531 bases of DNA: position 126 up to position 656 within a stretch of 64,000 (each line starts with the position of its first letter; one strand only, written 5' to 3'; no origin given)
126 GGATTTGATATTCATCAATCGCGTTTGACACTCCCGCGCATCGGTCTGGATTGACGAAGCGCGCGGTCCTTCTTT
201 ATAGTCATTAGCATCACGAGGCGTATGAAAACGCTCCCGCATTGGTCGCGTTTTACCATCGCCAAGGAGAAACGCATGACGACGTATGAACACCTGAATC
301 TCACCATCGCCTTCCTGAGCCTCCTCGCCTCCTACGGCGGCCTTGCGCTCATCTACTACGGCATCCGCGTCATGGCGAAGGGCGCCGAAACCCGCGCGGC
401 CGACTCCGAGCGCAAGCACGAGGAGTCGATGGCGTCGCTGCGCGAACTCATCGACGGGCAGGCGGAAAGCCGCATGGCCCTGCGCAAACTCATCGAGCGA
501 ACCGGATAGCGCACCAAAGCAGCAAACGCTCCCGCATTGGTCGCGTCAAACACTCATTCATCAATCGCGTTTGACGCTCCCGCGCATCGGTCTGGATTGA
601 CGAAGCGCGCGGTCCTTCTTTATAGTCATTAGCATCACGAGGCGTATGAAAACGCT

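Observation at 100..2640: Tandem array of five paralogous small membrane-protein genes that differ by an in-frame 33-bp repeat number, each with its own promoter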

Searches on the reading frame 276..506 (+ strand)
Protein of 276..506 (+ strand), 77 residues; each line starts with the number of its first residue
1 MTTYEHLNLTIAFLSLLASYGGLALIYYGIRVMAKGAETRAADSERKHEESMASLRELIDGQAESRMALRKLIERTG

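Call 7: search_protein_families(library=pfam, proteins=[window:276-506:+], max_evalue=10)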
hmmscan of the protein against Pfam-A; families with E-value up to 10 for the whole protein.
window:276-506:+ (77 aa): 1 family
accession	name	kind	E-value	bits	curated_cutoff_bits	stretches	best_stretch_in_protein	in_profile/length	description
PF16935.10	Hol_Tox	-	0.076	13.3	23.3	1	1-18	1-18/34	Putative Holin-like Toxin (Hol-Tox)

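Call 19: find_related_loci(query=A1, collection=genome_contigs, flank=5000)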
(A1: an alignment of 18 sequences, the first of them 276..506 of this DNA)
Query A1 (77 aa) in genome_contigs; peptide patterns used: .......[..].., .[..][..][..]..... (x = any residue, [..] = any of these).
71 stretches matched a pattern; 58 encode a relative of the query (tblastn E <= 1e-3); 56 distinct loci.
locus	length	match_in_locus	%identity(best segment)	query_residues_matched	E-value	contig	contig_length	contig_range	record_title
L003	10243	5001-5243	74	1-77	5e-33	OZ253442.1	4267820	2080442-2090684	MAG: bacterium isolate e26f613c-7608-46b1-ae07-a2f8df169297 genome assembly, chromosome: 1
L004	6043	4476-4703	72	1-76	4e-32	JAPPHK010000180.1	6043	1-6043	MAG: Nitrospinota bacterium isolate RHO1_bin_79 NODE_14259_length_6043_cov_9.718270, whole genome shotgun sequence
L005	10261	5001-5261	65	1-76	5e-30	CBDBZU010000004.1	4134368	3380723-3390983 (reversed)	MAG: bacterium isolate 14075d2c-179b-4e0f-9294-86ba791e4164 genome assembly, contig: contig_4, whole genome shotgun sequ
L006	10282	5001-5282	61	1-76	3e-29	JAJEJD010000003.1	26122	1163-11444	MAG: bacterium isolate p16x63bins.49 k141_1029760, whole genome shotgun sequence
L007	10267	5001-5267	61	1-74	1e-28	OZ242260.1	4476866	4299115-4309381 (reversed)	MAG: bacterium isolate ae33526c-e769-4de9-a2b0-9dbe0155474d genome assembly, chromosome: 1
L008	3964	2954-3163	70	1-76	2e-28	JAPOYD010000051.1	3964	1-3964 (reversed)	MAG: Nitrospinota bacterium isolate COS4_bin_23 NODE_12135_length_3964_cov_7.64313, whole genome shotgun sequence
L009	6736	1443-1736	58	1-76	3e-28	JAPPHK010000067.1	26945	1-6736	MAG: Nitrospinota bacterium isolate RHO1_bin_79 NODE_3098_length_26945_cov_12.670212, whole genome shotgun sequence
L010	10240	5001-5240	66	1-76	4e-28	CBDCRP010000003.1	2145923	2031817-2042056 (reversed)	MAG: bacterium isolate c343b5c3-9596-4089-b975-978780b2b10b genome assembly, contig: contig_3, whole genome shotgun sequ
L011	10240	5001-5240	64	1-76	5e-28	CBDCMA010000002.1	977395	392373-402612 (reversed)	MAG: bacterium isolate 6263ad5f-5925-4d78-8ae4-828cafc75c34 genome assembly, contig: contig_2, whole genome shotgun sequ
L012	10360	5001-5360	49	1-77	7e-28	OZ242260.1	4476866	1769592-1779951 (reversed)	MAG: bacterium isolate ae33526c-e769-4de9-a2b0-9dbe0155474d genome assembly, chromosome: 1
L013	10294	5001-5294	56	1-76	5e-28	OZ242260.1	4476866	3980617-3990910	MAG: bacterium isolate ae33526c-e769-4de9-a2b0-9dbe0155474d genome assembly, chromosome: 1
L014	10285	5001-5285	53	1-77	1e-26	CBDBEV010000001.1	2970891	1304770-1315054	MAG: bacterium isolate 138114a6-c459-4528-9bbc-32813c999549 genome assembly, contig: contig_1, whole genome shotgun sequ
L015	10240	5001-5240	68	1-76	2e-26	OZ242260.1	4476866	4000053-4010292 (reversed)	MAG: bacterium isolate ae33526c-e769-4de9-a2b0-9dbe0155474d genome assembly, chromosome: 1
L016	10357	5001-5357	48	1-76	5e-26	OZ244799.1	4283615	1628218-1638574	MAG: bacterium isolate fda9cd22-9c8c-44c4-8321-deb2e702e096 genome assembly, chromosome: 1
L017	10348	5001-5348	47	1-76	7e-26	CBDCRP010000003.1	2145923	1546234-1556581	MAG: bacterium isolate c343b5c3-9596-4089-b975-978780b2b10b genome assembly, contig: contig_3, whole genome shotgun sequ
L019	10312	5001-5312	52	1-75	1e-25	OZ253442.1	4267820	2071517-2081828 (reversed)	MAG: bacterium isolate e26f613c-7608-46b1-ae07-a2f8df169297 genome assembly, chromosome: 1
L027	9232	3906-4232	47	1-76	2e-23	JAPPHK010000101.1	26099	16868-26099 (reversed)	MAG: Nitrospinota bacterium isolate RHO1_bin_79 NODE_3205_length_26099_cov_9.306865, whole genome shotgun sequence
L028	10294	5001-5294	51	1-76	2e-23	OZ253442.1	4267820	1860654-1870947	MAG: bacterium isolate e26f613c-7608-46b1-ae07-a2f8df169297 genome assembly, chromosome: 1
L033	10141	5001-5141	87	30-76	3e-22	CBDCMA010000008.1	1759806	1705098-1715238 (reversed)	MAG: bacterium isolate 6263ad5f-5925-4d78-8ae4-828cafc75c34 genome assembly, contig: contig_8, whole genome shotgun sequ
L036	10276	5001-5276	52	1-77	5e-21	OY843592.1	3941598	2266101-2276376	MAG: bacterium isolate 70215dce-3925-452b-89ef-f300e4ed0d2f genome assembly, chromosome: 1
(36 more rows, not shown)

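Call 26: search_protein_families(library=ncbifam, proteins=[window:276-506:+], max_evalue=10)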
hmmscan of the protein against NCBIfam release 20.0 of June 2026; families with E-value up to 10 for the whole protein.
window:276-506:+ (77 aa): 0 families
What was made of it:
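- Closest known: Small bitopic inner-membrane proteins with a cytoplasmic helical domain. Different: No sequence match (calls 7, 26).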

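Call 27: search_protein_families(library=padloc, proteins=[window:276-506:+], max_evalue=10)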
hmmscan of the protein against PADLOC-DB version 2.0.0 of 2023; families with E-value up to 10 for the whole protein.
window:276-506:+ (77 aa): 0 families

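Call 28: search_solved_structures(query=A1, max_evalue=10)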
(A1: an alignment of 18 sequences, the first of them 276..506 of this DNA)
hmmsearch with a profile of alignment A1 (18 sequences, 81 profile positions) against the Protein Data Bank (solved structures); distinct sequences matched with E-value up to 10: 2.
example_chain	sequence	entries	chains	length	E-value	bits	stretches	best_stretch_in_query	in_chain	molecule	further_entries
3fx0_A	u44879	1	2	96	6.4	10.1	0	44-79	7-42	NF-kappa-B essential modulator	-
4i1q_A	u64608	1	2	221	7.9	9.8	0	27-65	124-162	Bridging integrator 2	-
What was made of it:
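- Tried and rejected: A PDB sequence profile gave nothing with E below 6 (call 28).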

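Call 38: search_protein_representatives(alignment_id=A1)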
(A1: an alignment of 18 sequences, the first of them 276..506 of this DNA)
Query: 18 sequences, 81 profile positions. Proteins with E-value up to 0.001 (for the whole library): 128; up to 1e-10: 28; up to 1e-30: 4. The best 128 are listed.
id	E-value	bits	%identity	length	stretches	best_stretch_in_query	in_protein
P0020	7.0e-37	141.4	-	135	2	5-58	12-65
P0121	7.9e-35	134.8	-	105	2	3-77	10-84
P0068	8.8e-35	134.7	-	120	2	5-68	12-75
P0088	5.3e-33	129.0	-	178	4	2-58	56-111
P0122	1.6e-29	117.8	-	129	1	1-81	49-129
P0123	2.1e-29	117.4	-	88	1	1-81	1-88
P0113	5.3e-29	116.2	-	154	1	2-81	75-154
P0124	3.0e-28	113.8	-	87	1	1-58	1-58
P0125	2.3e-23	98.1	-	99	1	5-60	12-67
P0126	3.4e-22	94.3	-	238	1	1-62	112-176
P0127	4.7e-19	84.3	-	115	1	5-81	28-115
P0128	6.5e-19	83.8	-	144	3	1-47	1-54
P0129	3.9e-18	81.3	-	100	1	2-74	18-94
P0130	3.5e-17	78.3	-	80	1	1-81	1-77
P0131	1.9e-16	75.9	-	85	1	1-65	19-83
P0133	1.6e-14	69.7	-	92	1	1-79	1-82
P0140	1.1e-11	60.6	-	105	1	9-80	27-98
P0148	1.2e-09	54.1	-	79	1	1-80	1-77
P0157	3.6e-08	49.4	-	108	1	11-80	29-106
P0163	1.4e-07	47.5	-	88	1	1-78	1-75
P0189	6.7e-06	42.1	-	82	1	10-81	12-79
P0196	2.8e-05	40.1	-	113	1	9-80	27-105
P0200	3.7e-05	39.8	-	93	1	9-80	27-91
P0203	6.0e-05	39.1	-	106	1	1-80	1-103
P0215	1.6e-04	37.7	-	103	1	10-81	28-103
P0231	5.0e-04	36.1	-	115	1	7-80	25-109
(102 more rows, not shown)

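Call 40: search_protein_families(library=pfam, proteins=[P0140, P0157, P0203, P0231, P0163, P0148, P0200, P0215, P0196, P0133], max_evalue=1)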
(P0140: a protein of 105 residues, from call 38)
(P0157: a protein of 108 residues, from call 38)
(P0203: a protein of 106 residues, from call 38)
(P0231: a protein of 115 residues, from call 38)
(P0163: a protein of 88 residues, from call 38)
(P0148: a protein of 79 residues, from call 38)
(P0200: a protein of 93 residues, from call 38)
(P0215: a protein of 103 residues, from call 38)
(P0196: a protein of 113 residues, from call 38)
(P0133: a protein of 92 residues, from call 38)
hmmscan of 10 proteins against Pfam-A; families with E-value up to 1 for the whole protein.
P0140 (105 aa): 5 families
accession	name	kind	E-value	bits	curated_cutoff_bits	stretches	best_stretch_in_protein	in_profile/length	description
PF20087.4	DUF6479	-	0.0037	18.1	25.4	1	11-71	12-76/120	Family of unknown function (DUF6479)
PF20315.3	DUF6611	-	0.048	14.2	27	1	15-83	66-131/168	Family of unknown function (DUF6611)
PF20667.3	Sec10_N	-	0.059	13.9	27.4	1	51-98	21-68/118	Exocyst complex component Sec10, N-terminal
PF04740.18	LXG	-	0.13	12.5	26.5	1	48-96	146-194/202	LXG domain of WXG superfamily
PF04922.18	DIE2_ALG10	-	0.3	10.8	27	1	19-97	136-214/391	DIE2/ALG10 family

P0157 (108 aa): 6 families
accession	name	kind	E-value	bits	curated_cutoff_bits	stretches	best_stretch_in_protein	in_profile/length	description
PF12852.13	Cupin_6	-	0.0024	18.1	26.7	1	7-76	36-102/183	Cupin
PF21251.2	Ribosomal_uS5m_N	-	0.0045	17.4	27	1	27-89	43-102/120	Small ribosomal subunit protein uS5m, N-terminal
PF01594.21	AI-2E_transport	-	0.011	15.3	34.3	1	10-105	48-142/327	AI-2E family transporter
PF21745.2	PMI1_PMIR1-2_C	-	0.054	14.5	28.5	1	35-103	56-120/151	PMI1/PMIR1-2, C-terminal domain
PF20087.4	DUF6479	-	0.082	13.8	25.4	1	11-81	12-75/120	Family of unknown function (DUF6479)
PF09119.15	SicP-binding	-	0.65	10.5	25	0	79-96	26-43/84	SicP binding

P0203 (106 aa): 8 families
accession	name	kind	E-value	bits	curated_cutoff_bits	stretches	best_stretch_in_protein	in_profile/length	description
PF15011.11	CA109-like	-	0.0077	16.6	27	1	33-103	26-96/161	Ribosome biogenesis protein C1orf109-like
PF14942.11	Muted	-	0.016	15.9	26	1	33-97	77-143/146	Organelle biogenesis, Muted-like protein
PF07839.16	CaM_binding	-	0.07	14.3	24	1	43-104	34-94/117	Plant calmodulin-binding domain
PF17770.6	RNase_J_C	-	0.11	13.9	23.8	1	22-77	29-83/102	Ribonuclease J C-terminal domain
PF25600.1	TRIM_CC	-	0.12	12.7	30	1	48-98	10-60/142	TRIM protein coiled-coil region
PF10774.15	DUF4226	-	0.3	11.8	23.5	1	34-98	4-67/115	Domain of unknown function (DUF4226)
PF21317.3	BetaGal_ABD_1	-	0.3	11.5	27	0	34-66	31-63/113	Beta-galactosidase, first all-beta domain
PF04696.18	Pinin_SDK_memA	-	0.63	10.6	25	1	37-101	35-103/130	pinin/SDK/memA/ protein conserved region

P0231 (115 aa): 4 families
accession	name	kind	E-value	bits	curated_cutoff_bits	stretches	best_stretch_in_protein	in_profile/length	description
PF15103.11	G0-G1_switch_2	-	0.046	14.6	27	1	17-96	28-104/105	G0/G1 switch protein 2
PF15775.10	DUF4703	-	0.087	13.1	27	1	31-72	135-177/186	Domain of unknown function (DUF4703)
PF14942.11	Muted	-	0.11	13.1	26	1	53-109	86-142/146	Organelle biogenesis, Muted-like protein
PF07219.19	HemY_N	-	0.28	11.7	31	1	12-102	8-100/107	HemY protein N-terminus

P0163 (88 aa): 2 families
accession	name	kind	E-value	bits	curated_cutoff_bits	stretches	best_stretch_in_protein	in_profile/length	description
PF13801.11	Metal_resist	-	0.00097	19.7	29.2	1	7-73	1-67/125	Heavy-metal resistance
PF14316.11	DUF4381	-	0.091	13.5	27.2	1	9-74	24-76/145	Domain of unknown function (DUF4381)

P0148 (79 aa): 1 family
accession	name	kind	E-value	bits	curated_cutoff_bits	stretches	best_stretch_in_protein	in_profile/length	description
PF15195.11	TMEM210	-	0.012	16.6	27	1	10-66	20-75/114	TMEM210 family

P0200 (93 aa): 1 family
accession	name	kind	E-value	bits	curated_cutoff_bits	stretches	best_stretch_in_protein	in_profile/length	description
PF24871.1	Piezo_TM1-24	-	0.15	10.9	28.8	1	6-88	471-547/682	Piezo TM1-24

P0215 (103 aa): 1 family
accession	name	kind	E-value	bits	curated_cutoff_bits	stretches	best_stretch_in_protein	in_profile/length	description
PF21251.2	Ribosomal_uS5m_N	-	0.037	14.4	27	1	26-85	42-103/120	Small ribosomal subunit protein uS5m, N-terminal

P0196 (113 aa): 2 families
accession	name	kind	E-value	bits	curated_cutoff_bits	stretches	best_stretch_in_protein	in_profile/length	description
PF13796.11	Sensor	-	0.017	15.6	28.2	1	12-73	13-73/162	Putative sensor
PF25450.1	Rab11-FIP3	-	0.046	14.5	31.9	1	49-105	24-80/125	Rab11-FIP3-like domain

P0133 (92 aa): 3 families
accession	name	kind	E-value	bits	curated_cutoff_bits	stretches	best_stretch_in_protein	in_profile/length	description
PF20072.4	DUF6468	-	0.026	15.1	26.9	1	46-90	24-68/76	Domain of unknown function (DUF6468)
PF17792.6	ThiD2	-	0.054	14.3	23.5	1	23-86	37-102/124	ThiD2 family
PF10253.14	PRCC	-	0.18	13.1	24.3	1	46-73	153-180/189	Mitotic checkpoint regulator, MAD2B-interacting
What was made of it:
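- On SilE/PcoE-type His/Met metal binders: No family hit was found (calls 7, 26, 40).
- One distant member gives a weak Metal_resist (PF13801) hit, E 0.001, below threshold (call 40).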

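Call 41: list_cluster_members(proteins=[P0140, P0157, P0203, P0231, P0163, P0148, P0200, P0215, P0196, P0189])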
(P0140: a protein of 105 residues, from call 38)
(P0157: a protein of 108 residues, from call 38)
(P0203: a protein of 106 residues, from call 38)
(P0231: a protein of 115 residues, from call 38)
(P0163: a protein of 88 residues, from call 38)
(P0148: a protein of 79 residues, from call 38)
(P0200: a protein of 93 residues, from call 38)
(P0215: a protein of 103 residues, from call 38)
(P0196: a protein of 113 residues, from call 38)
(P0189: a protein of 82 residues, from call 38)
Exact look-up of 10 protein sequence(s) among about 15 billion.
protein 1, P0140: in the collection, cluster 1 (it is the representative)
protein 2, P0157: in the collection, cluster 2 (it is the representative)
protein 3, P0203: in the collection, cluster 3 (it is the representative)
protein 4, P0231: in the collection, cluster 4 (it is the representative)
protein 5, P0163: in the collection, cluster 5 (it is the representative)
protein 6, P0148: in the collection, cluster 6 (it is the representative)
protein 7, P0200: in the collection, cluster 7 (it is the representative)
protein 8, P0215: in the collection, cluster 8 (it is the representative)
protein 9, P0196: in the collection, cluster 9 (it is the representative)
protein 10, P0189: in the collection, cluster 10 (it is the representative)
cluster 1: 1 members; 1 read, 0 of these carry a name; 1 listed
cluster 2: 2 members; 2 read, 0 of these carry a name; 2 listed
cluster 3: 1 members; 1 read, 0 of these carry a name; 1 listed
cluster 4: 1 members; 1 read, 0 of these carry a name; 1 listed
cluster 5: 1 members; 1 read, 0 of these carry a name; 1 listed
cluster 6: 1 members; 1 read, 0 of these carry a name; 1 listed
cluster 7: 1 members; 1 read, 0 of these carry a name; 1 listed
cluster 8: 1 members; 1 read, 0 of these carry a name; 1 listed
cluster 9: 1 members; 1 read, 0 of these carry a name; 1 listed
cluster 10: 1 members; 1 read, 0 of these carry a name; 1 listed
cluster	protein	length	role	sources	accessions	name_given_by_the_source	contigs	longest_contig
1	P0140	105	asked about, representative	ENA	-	-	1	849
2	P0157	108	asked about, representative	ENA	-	-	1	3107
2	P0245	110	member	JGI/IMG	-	-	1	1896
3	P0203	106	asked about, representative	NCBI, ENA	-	-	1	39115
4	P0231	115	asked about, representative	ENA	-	-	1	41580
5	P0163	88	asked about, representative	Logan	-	-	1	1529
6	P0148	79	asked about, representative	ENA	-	-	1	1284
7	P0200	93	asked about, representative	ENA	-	-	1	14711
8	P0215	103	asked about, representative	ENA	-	-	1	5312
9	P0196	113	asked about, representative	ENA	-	-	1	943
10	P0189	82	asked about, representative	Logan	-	-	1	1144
